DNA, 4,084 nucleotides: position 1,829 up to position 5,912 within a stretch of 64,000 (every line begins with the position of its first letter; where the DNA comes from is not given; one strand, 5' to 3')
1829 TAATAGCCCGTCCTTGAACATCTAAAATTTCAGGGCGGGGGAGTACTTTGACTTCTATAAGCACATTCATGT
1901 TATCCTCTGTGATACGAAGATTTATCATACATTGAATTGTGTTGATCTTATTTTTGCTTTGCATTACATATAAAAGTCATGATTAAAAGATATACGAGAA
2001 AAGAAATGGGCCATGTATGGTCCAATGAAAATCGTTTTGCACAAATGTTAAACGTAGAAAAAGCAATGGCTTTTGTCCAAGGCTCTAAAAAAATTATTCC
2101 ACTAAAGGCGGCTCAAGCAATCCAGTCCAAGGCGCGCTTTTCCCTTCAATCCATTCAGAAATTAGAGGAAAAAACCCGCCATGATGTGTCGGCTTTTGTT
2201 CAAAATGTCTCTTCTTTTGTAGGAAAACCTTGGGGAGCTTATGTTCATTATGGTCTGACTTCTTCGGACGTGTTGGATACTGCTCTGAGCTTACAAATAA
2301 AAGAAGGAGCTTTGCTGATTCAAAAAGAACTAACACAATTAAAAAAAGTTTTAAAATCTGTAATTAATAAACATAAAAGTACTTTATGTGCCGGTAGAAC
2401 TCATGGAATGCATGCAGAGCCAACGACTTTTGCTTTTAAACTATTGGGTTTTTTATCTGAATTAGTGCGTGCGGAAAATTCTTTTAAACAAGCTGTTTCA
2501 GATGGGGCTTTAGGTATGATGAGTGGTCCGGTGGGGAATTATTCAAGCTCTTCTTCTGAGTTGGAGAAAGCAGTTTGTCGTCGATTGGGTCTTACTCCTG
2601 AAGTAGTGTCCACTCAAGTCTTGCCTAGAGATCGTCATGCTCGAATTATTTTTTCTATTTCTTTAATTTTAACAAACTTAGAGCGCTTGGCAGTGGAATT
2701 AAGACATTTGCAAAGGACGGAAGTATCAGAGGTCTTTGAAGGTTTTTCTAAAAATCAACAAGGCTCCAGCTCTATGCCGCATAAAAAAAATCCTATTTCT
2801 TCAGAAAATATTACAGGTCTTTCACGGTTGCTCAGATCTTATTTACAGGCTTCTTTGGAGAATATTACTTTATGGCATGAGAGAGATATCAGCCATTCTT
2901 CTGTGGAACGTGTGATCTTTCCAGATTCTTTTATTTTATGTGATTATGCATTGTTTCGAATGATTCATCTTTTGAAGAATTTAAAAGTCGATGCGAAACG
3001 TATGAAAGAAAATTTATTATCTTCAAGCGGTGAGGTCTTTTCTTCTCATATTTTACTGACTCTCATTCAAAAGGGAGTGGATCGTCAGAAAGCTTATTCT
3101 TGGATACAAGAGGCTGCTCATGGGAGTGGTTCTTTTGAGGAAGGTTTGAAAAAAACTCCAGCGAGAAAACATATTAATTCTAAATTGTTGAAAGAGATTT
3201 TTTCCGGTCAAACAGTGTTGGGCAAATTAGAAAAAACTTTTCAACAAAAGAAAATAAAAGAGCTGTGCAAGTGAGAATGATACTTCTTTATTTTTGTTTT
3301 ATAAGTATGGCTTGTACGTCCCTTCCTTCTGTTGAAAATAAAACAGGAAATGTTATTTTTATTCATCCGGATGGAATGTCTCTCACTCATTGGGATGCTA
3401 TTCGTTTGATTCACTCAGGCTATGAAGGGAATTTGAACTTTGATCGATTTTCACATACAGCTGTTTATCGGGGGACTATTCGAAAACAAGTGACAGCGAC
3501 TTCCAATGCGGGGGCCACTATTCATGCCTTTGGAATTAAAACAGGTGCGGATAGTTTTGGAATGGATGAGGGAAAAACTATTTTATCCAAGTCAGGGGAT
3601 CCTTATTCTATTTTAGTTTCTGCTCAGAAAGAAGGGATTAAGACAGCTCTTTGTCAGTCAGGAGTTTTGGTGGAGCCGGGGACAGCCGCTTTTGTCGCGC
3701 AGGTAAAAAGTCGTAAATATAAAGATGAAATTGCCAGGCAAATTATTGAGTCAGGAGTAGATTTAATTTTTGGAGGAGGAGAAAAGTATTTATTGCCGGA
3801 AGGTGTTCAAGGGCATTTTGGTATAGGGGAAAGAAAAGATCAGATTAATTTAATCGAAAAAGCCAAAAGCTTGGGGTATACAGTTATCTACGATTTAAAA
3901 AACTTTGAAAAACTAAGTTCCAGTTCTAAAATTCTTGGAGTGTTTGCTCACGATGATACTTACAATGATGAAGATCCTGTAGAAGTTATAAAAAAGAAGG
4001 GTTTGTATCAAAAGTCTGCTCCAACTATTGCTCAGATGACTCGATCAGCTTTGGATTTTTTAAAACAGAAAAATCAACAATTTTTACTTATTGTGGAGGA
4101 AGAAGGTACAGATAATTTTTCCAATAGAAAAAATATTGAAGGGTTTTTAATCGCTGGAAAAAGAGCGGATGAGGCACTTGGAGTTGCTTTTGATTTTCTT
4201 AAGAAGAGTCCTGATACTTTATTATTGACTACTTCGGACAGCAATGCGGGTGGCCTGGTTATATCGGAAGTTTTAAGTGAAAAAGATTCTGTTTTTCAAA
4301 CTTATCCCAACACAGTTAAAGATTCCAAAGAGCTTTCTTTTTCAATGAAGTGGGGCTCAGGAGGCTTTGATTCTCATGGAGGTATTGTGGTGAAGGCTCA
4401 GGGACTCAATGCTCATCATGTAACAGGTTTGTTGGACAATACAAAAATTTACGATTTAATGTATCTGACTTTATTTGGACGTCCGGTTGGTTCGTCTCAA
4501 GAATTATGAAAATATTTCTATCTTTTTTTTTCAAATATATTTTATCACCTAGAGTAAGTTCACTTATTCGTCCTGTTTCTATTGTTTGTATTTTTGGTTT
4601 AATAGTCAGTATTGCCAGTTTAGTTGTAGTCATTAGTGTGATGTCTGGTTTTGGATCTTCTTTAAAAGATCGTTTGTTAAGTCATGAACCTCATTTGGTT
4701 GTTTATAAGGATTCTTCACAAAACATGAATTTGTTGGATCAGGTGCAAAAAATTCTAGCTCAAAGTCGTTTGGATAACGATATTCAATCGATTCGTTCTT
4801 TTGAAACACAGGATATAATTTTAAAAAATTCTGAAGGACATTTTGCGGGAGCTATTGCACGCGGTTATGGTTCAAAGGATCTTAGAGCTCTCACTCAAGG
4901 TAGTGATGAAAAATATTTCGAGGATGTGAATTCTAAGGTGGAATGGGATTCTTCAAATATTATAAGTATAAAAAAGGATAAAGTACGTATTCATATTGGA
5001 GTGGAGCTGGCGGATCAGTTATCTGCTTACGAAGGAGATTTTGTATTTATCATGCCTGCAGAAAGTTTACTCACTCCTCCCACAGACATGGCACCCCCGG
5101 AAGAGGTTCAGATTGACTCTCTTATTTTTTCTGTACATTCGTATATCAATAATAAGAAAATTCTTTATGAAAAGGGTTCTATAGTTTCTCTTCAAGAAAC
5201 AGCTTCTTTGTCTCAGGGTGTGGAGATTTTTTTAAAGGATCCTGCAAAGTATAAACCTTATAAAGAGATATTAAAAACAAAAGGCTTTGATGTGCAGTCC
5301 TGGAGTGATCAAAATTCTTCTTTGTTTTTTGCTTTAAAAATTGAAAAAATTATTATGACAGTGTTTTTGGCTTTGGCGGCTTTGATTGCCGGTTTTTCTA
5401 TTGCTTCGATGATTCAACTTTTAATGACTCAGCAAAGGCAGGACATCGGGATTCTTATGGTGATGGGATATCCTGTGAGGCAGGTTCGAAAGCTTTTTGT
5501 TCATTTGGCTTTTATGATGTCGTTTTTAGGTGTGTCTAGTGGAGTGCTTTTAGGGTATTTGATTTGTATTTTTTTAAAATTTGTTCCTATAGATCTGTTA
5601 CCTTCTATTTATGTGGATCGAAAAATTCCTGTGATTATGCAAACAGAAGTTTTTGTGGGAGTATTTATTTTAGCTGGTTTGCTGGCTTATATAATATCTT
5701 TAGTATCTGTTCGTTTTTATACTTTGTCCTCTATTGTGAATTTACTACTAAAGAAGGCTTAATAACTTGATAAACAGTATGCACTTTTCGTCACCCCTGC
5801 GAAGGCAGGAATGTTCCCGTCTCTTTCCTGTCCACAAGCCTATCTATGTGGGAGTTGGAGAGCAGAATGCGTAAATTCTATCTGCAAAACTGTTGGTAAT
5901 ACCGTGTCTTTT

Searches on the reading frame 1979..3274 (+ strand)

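Call 6: search_protein_families(library=pfam, proteins=[window:1979-3274:+], max_evalue=0.001)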
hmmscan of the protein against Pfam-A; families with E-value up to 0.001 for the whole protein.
window:1979-3274:+ (431 aa): 2 families
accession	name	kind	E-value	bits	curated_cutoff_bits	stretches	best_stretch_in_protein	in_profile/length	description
PF00206.25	Lyase_1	-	2.4e-46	159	27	1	14-282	23-307/312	Lyase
PF10397.14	ADSL_C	-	8.2e-09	36.1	32.7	1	353-422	3-77/79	Adenylosuccinate lyase C-terminus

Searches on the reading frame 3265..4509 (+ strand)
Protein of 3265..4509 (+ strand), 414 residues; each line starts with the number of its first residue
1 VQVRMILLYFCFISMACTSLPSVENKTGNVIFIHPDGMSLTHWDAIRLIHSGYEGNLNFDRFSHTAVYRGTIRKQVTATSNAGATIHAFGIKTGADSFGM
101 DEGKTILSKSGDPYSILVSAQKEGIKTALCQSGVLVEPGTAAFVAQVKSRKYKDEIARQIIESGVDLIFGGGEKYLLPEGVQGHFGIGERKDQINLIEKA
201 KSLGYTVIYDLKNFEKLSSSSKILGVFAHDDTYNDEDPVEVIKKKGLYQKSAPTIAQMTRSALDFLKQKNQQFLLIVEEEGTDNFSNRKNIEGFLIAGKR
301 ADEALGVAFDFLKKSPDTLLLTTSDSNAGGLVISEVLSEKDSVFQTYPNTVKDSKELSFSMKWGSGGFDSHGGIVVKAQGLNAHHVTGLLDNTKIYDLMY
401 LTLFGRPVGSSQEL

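Call 6: search_protein_families(library=pfam, proteins=[window:3265-4509:+], max_evalue=0.001)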
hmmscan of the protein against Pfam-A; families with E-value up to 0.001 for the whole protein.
window:3265-4509:+ (414 aa): 2 families
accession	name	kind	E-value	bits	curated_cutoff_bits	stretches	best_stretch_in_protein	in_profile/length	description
PF00245.25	Alk_phosphatase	-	1.7e-36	126.5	24.4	1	29-354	3-338/423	Alkaline phosphatase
PF01676.23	Metalloenzyme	-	9.5e-05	22.5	24.3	1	229-327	103-202/252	Metalloenzyme superfamily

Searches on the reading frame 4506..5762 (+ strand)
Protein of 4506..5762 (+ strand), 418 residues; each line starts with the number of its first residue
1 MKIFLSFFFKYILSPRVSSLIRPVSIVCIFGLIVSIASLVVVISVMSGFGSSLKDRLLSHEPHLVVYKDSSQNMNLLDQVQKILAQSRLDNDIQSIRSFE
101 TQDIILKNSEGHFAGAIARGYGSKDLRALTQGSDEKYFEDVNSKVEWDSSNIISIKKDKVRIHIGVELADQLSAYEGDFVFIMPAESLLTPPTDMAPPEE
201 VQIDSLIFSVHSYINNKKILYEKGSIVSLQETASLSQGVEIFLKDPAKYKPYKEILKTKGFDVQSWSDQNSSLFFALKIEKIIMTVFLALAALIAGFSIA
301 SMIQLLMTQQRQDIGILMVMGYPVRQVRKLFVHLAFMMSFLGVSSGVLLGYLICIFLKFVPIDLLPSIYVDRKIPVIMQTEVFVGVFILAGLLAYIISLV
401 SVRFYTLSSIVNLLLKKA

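Call 6: search_protein_families(library=pfam, proteins=[window:4506-5762:+], max_evalue=0.001)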
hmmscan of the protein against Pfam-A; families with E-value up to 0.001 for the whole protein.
window:4506-5762:+ (418 aa): 2 families
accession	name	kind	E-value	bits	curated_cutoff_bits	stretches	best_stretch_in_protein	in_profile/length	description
PF02687.27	FtsX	-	4.4e-13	49.8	25.5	1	286-404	2-114/120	FtsX-like permease C-terminal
PF12704.14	MacB_PCD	-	0.00025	21.8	27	0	25-172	1-133/207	MacB-like periplasmic core domain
